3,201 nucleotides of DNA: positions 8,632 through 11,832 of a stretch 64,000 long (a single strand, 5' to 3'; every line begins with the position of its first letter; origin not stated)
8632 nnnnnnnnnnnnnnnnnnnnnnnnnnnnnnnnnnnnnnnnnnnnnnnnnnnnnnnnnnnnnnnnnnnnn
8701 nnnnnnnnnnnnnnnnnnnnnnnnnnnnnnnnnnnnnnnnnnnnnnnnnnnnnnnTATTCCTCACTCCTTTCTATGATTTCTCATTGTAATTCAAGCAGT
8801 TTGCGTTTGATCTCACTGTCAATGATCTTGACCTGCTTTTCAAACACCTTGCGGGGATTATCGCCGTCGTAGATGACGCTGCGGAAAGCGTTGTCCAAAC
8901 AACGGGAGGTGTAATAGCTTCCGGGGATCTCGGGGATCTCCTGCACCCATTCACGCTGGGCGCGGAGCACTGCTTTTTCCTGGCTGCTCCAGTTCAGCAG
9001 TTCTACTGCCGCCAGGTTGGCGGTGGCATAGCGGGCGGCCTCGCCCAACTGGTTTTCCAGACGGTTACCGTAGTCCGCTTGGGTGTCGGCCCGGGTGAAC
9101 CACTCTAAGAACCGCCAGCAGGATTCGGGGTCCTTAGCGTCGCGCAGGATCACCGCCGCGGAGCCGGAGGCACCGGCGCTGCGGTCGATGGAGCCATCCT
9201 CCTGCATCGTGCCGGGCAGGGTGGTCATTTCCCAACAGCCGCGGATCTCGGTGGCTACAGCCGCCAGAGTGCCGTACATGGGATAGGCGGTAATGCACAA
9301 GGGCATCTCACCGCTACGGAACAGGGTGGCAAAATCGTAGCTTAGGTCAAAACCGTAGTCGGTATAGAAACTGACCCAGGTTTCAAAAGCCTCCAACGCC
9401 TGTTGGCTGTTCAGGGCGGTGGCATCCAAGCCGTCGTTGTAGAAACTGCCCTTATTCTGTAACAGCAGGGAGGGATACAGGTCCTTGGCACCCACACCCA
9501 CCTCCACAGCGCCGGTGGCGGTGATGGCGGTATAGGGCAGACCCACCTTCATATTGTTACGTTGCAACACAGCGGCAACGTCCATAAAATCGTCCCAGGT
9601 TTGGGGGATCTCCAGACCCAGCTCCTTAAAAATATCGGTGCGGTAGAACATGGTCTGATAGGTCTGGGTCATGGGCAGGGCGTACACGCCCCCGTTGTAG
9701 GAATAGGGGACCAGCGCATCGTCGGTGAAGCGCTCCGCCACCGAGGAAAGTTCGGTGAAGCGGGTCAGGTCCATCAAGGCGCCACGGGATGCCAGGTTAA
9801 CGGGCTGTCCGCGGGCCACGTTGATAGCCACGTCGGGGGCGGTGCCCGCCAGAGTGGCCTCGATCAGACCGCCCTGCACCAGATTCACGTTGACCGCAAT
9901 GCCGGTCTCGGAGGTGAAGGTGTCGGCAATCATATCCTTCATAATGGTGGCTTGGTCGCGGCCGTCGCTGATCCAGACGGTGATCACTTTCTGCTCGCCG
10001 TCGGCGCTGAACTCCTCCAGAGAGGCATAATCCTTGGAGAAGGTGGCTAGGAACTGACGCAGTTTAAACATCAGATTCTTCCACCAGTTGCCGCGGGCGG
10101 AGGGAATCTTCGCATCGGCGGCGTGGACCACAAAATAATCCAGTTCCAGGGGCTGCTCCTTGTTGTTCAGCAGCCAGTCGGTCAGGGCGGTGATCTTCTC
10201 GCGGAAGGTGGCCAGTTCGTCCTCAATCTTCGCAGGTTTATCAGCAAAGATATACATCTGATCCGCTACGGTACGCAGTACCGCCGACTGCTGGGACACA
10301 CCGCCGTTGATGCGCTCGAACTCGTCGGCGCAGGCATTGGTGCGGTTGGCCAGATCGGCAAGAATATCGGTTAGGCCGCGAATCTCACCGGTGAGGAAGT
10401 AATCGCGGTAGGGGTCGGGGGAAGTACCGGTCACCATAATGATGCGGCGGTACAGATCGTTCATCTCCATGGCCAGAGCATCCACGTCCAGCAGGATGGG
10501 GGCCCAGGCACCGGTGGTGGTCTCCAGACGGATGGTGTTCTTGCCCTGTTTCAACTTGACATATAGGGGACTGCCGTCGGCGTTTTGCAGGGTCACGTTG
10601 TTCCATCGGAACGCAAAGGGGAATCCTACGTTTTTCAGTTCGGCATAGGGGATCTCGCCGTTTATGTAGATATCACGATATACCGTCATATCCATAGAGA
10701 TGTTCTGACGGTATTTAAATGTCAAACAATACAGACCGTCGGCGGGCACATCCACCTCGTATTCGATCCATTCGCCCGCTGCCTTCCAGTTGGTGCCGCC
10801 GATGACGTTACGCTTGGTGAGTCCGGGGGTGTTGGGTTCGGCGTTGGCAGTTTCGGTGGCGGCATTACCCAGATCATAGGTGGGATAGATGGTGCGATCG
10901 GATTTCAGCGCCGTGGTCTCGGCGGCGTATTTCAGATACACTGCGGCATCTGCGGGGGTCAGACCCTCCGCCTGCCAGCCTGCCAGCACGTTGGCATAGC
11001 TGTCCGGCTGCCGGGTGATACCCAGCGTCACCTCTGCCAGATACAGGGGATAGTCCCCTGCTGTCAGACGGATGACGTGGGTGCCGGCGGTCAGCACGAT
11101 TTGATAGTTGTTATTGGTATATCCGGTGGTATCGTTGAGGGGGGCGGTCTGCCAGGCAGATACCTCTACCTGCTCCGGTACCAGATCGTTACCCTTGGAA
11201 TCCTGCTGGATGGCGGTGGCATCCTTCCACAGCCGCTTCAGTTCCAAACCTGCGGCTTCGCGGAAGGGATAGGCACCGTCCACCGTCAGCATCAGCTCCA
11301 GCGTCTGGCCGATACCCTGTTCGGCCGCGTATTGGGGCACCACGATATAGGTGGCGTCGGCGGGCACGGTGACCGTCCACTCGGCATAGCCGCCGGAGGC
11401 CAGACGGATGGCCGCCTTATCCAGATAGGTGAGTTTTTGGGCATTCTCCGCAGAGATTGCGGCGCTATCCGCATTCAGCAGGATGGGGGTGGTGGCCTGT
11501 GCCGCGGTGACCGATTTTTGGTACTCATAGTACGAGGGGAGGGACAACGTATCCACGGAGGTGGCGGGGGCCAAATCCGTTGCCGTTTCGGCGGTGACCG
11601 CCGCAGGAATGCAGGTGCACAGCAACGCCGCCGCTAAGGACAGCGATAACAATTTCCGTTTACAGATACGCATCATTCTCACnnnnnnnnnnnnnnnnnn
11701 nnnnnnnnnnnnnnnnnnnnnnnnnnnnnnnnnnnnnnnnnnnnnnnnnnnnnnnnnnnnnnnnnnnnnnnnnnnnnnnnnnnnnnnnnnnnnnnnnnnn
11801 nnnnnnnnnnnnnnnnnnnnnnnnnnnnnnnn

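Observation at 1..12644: AraC-led 12.6-kb glycan-uptake operon with two ABC permease pairs, one giant CBM-SBP and three unknown envelope proteins, but no recognisable hydrolase or ATPase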

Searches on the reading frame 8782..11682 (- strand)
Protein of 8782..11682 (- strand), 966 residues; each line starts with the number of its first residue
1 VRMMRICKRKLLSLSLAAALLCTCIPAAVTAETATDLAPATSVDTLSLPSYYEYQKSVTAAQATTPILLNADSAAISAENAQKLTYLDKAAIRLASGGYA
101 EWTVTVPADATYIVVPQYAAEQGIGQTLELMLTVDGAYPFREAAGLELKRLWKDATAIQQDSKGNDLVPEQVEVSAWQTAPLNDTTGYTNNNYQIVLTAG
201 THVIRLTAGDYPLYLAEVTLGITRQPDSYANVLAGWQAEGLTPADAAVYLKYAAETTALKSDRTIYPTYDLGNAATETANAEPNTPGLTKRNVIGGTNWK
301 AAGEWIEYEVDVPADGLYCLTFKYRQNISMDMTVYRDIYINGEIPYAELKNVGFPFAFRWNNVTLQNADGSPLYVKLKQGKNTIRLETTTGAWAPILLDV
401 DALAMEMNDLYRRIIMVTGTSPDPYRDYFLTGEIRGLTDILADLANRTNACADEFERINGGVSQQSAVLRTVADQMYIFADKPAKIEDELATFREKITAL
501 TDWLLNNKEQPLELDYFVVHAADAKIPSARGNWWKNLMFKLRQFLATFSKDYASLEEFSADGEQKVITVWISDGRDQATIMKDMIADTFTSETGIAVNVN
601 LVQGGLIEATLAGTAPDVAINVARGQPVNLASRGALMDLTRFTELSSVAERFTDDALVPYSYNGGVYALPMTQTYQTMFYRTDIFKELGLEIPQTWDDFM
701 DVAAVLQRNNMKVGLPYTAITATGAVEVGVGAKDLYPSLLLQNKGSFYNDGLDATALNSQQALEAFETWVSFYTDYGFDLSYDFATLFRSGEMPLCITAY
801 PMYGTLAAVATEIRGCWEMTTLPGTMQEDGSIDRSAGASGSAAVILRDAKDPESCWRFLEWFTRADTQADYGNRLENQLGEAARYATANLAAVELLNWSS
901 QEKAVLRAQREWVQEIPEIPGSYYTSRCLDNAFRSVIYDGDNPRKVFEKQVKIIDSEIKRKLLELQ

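Call 5: search_protein_families(library=pfam, proteins=[window:8782-11682:-], max_evalue=0.01)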
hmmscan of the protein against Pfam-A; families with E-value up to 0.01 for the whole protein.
window:8782-11682:- (966 aa): 0 families

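Call 6: search_protein_families(library=ncbifam, proteins=[window:8782-11682:-], max_evalue=0.01)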
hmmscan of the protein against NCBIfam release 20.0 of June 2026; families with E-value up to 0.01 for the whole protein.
window:8782-11682:- (966 aa): 3 families
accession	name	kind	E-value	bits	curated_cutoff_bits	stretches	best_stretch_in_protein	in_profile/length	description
TIGR03851.1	chitin_NgcE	equivalog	1.1e-07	31.2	399.65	1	566-711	41-198/450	N-acetylglucosamine/diacetylchitobiose ABC transporter substrate-binding protein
TIGR03850.1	bind_CPR_0540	equivalog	1.3e-07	30.6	299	1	563-709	32-194/437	carbohydrate ABC transporter substrate-binding protein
NF053763.1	ABCarbgalBndGanS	equivalog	2.8e-07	29.6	700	1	563-775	37-239/420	galactooligosaccharide ABC transporter substrate-binding protein GanS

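Call 19: search_solved_structures(query=window:8782-11682:-, max_evalue=1, show_alignments=0)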
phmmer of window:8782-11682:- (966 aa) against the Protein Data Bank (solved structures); distinct sequences matched with E-value up to 1: 76 (the best 60 are shown).
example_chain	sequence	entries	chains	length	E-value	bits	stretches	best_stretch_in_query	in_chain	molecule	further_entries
5ysb_A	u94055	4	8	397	2.1e-16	62.4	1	562-870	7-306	Lin1841 protein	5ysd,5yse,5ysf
6lce_A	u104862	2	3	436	1.6e-09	39.6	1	608-870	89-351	ABC transporter substrate binding component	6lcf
2z8d_A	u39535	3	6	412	3.5e-09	38.5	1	611-863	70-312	Galacto-N-biose/lacto-N-biose I transporter substrate-binding protein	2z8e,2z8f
4r9f_A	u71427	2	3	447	5.7e-09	37.8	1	588-706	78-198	MBP1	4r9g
2heu_A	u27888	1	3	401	1.4e-08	36.4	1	565-703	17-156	Sugar ABC transporter, sugar-binding protein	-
2hfb_A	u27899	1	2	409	1.7e-08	36.2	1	570-703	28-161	Sugar ABC transporter, sugar-binding protein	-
6pql_A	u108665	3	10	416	1.7e-08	36.2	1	570-703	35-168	ABC transporter sugar-binding protein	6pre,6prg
2hq0_A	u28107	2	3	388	2.4e-08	35.7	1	581-703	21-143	Sugar ABC transporter, sugar-binding protein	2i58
4qrz_A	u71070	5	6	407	2.6e-08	35.6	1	607-866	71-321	ABC-TYPE SUGAR TRANSPORTER | ABC transporter, substrate binding protein (Sugar)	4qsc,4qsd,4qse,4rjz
7ehp_A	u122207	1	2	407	5.7e-08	34.5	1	612-708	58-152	chitin oligosaccahride binding protein NagB1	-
6q5g_A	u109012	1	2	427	7e-07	30.8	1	581-866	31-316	Sugar ABC transporter substrate-binding protein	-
6h0h_A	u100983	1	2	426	7.3e-07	30.8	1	581-866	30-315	Probable solute binding protein of ABC transporter system for sugars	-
9xf5_A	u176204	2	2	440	1.3e-06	30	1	568-710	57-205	ABC transporter substrate-binding protein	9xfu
7vfq_A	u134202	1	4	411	4.6e-06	28.1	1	610-866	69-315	Extracellular solute-binding protein, family 1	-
7vfr_A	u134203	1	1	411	5.6e-06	27.8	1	610-866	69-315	Extracellular solute-binding protein, family 1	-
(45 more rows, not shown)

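Call 53: find_homologous_proteins(query=window:8782-11676:-, max_evalue=0.00001)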
Query window:8782-11676:- (964 aa): 164 proteins with E <= 0.00001 among 8000 candidates; the best 120 are listed.
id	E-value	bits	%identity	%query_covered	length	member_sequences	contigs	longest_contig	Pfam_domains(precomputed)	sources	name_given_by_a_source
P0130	0.0e+0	2180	100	100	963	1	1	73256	-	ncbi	-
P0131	0.0e+0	2114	96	100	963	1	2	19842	PF01547.31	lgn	-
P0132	0.0e+0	2113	97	100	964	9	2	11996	PF01547.31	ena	-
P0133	0.0e+0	1940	88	100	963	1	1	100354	PF01547.31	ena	-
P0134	0.0e+0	1927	88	100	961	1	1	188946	PF01547.31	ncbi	-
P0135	0.0e+0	1889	86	100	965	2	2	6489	PF01547.31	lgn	-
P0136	0.0e+0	1871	85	100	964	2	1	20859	PF01547.31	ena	-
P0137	0.0e+0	1819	83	100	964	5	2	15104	PF13416.12,PF01547.31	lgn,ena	-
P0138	0.0e+0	1806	82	100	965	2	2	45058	PF13416.12,PF01547.31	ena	-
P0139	0.0e+0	1729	79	100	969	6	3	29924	PF13416.12,PF01547.31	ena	-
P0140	0.0e+0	1684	77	100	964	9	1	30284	PF13416.12,PF01547.31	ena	-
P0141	0.0e+0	1668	77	100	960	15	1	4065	PF13416.12,PF01547.31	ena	-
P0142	0.0e+0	1622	75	100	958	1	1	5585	PF13416.12,PF01547.31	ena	-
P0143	0.0e+0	1622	75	100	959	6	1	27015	PF13416.12,PF01547.31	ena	-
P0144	0.0e+0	1620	74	100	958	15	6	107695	PF13416.12,PF01547.31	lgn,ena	-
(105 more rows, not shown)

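Call 70: predict_structure(alignment_id=A3)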
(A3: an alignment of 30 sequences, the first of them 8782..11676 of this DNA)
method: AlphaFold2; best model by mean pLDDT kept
length: 964 residues; sequences in the alignment: 30
mean_pLDDT: 86.3   pTM: 0.81
mean pLDDT of the five models: 86.3, 85.9, 84.4, 83.0, 81.5
residues with pLDDT >= 90: 533; 70-90: 351; 50-70: 51; < 50: 29
segments of 3 or more residues with pLDDT < 50: 1-3, 20-41, 549-552
pLDDT, mean of each block of 10 residues (from residue 1): 54 62 31 26 65 83 93 92 95 94 94 93 84 91 89 80 79 91 74 94 92 94 89 93 88 92 81 73 76 88 94 95 82 93 93 89 89 95 93 88 92 91 87 94 95 88 90 95 91 91 89 93 85 84 62 51 83 82 85 85 69 87 89 93 94 93 94 94 92 96 94 82 74 91 92 92 94 89 92 94 85 88 93 92 92 96 92 80 92 84 93 89 89 93 95 89 75
secondary structure, 60 per line:
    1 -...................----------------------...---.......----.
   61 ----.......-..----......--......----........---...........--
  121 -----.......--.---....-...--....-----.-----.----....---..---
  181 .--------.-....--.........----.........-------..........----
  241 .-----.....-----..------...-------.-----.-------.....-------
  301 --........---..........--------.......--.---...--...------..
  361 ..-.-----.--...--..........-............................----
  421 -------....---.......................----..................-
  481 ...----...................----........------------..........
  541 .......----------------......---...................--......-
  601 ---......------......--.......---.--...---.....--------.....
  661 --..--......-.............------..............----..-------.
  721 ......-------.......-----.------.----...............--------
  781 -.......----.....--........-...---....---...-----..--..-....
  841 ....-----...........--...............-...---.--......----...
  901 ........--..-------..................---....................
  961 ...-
elements in order (helices of 4 or more, strands of 3 or more residues): H2-20 H49-55 E65-68 E79-84 E87-92 E97-104 E108-118 E126-132 H139-142 E144-146 E149-152 E169-172 E192-195 E198-206 E211-219 H227-236 E247-251 E265-267 E289-293 E303-310 E314-323 E332-338 E350-352 E359-362 E373-375 E378-387 H389-416 H428-431 H435-457 H462-479 H488-506 E511-518 H531-547 E564-569 H573-591 E594-599 H604-609 E616-621 H624-630 H643-647 E667-672 E674-679 H680-686 H694-706 H720-726 H734-740 H758-772 H782-788 E793-797 H800-807 E815-818 E822-824 E837-844 H850-860 H863-877 H888-893 H898-908 H920-937 H941-963
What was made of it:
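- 8782..11676 (-): Giant solute-binding protein (964 aa): signal/anchor helix 2-20, two CBM6/35-like beta-sandwiches (65-219, 247-387), a four-helix bundle (389-547) with the invariant motif P420-D421..R424-D425-Y426, and a sugar-type SBP fold (564-963). AF2 pLDDT 86.3, pTM 0.81 (call 70).
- Checked: The AlphaFold model of the binding protein confirms two beta-sandwich modules (65-219, 247-387) ahead of the binding-protein fold (call 70).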

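Call 72: search_protein_families(library=pfam, alignment_id=A3, max_evalue=0.01)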
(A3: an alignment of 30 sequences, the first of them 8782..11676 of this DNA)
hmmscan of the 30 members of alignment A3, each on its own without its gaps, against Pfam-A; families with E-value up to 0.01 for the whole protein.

A. member 1, window:8782-11676:- (964 aa): 0 families

B. families by the number of members that match (of 30 scanned): 9 families
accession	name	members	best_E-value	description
PF13416.11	SBP_bac_8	28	2.3e-27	Bacterial extracellular solute-binding protein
PF01547.30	SBP_bac_1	27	5.8e-29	Bacterial extracellular solute-binding protein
PF25275.1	Golvesin_C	14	1.3e-05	Golvesin C-terminal domain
PF16990.11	CBM_35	9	6.1e-07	Carbohydrate binding module (family 35)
PF03422.21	CBM_6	4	1.5e-05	Carbohydrate binding module (family 6)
PF13531.11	SBP_bac_11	2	0.0088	Bacterial extracellular solute-binding protein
PF17829.7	GH115_C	1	0.0022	Glycosyl hydrolase family 115 C-terminal domain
PF09660.15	DUF2397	1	0.0043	Protein of unknown function (DUF2397)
PF06419.17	COG6_N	1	0.008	Conserved oligomeric complex COG6, N-terminal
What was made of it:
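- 8782..11676 (-): Homologues match CBM_35 in 9/30, CBM_6 in 4/30 and Golvesin_C in 14/30 (call 72).
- Closest known: Oligosaccharide-binding sugar SBPs. Different: About 550 extra N-terminal residues: two CBM6/35-like sandwiches and a four-helix bundle (calls 70, 72).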

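Call 73: fold_search(model_id=the predicted structure, library=pdb)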
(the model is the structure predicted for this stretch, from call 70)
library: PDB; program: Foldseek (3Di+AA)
matches with E <= 10: 1498; with E <= 0.001: 1033
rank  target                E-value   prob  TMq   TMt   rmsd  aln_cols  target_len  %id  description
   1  5ci5_B                2.4e-19  1.00  0.34  0.76   4.7       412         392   17  Crystal Structure of an ABC transporter Solute Binding Protein from Thermotoga Lettingae TMO (Tlet_1705, TARGET EFI-51 (released 2015-07-22)
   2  9xf5_A                1.6e-18  1.00  0.33  0.77   4.2       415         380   18  Cycloisomaltooligosaccharide binding protein in complex with cycloisomaltooctaose (released 2026-03-25)
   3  4qsd_A                2.1e-18  1.00  0.31  0.72   4.8       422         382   18  Crystal structure of atu4361 sugar transporter from Agrobacterium Fabrum C58, target efi-510558, with bound sucrose (released 2014-08-06)
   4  9xfu_A                5.7e-18  1.00  0.33  0.76   5.1       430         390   19  Cycloisomaltooligosaccharide binding protein in complex with isomaltoheptaose (released 2026-03-25)
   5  7c0x_A                9.9e-18  1.00  0.32  0.72   4.6       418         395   16  Crystal structure of a dinucleotide-binding protein (T240A) of ABC transporter endogenously bound to uridylyl-3'-5'-ph (released 2021-03-10)
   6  7c19_A                1.0e-17  1.00  0.32  0.72   4.6       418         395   18  Crystal structure of a dinucleotide-binding protein (Y224A/Y246A) of ABC transporter endogenously bound to uridylyl-3' (released 2021-03-10)
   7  7c0r_B                1.0e-17  1.00  0.32  0.72   4.6       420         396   17  Crystal structure of a dinucleotide-binding protein (F79A) of ABC transporter endogenously bound to uridylyl-3'-5'-pho (released 2021-03-10)
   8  5ci5_A                1.1e-17  1.00  0.34  0.75   4.7       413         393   17  Crystal Structure of an ABC transporter Solute Binding Protein from Thermotoga Lettingae TMO (Tlet_1705, TARGET EFI-51 (released 2015-07-22)
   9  7c0v_A                1.2e-17  1.00  0.33  0.73   4.5       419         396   17  Crystal structure of a dinucleotide-binding protein (Y224A) of ABC transporter endogenously bound to uridylyl-3'-5'-ph (released 2021-03-10)
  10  7c16_A                1.4e-17  1.00  0.32  0.72   4.5       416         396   18  Crystal structure of a dinucleotide-binding protein (Y224A/Y246A) of ABC transporter endogenously bound to uridylyl-3' (released 2021-03-10)
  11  5ysf_A                1.8e-17  1.00  0.34  0.78   4.3       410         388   21  Crystal structure of beta-1,2-glucooligosaccharide binding protein in complex with sophoropentaose (released 2018-05-02)
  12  4r9f_A                1.9e-17  1.00  0.32  0.68   6.0       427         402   18  CpMnBP1 with Mannobiose Bound (released 2014-10-29)
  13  5yse_A                2.1e-17  1.00  0.34  0.78   4.2       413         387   21  Crystal structure of beta-1,2-glucooligosaccharide binding protein in complex with sophorotetraose (released 2018-05-02)
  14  5f7v_A                2.3e-17  1.00  0.32  0.73   4.9       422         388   18  ABC substrate-binding protein Lmo0181 from Listeria monocytogenes in complex with cycloalternan (released 2016-09-07)
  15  7c0t_B                2.4e-17  1.00  0.32  0.71   4.7       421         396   17  Crystal structure of a dinucleotide-binding protein (N81A) of ABC transporter endogenously bound to uridylyl-3'-5'-pho (released 2021-03-10)
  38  5ysb_A                1.3e-16  1.00  0.34  0.79   4.2       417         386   20  Crystal structure of beta-1,2-glucooligosaccharide binding protein in ligand-free form (released 2018-05-02)
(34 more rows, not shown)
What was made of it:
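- On Type I sugar ABC importer (carbohydrate uptake transporter 1 type): Giant SBP C-terminal domain (calls 19, 72, 73).
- Closest known: Oligosaccharide-binding sugar SBPs. Same: The C-terminal 400 residues of the giant SBP share the fold (TM 0.68-0.79, E 1e-17 to 1e-19; call 73) and weak sequence similarity (5ysb 2.1e-16; call 19).
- Giant SBP architecture: calls 70, 72, 73.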

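Call 75: list_cluster_members(proteins=[P0130, P0002])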
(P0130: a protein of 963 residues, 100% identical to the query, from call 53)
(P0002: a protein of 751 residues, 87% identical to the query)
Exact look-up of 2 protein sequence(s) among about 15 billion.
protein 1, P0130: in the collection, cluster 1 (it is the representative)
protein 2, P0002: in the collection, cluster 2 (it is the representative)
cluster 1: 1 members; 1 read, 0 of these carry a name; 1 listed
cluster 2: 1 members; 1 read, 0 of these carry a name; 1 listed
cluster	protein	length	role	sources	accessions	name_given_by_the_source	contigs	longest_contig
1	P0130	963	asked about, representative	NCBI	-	-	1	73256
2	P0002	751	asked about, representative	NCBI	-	-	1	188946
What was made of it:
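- Tried and rejected: The source contig carries no name (call 75).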
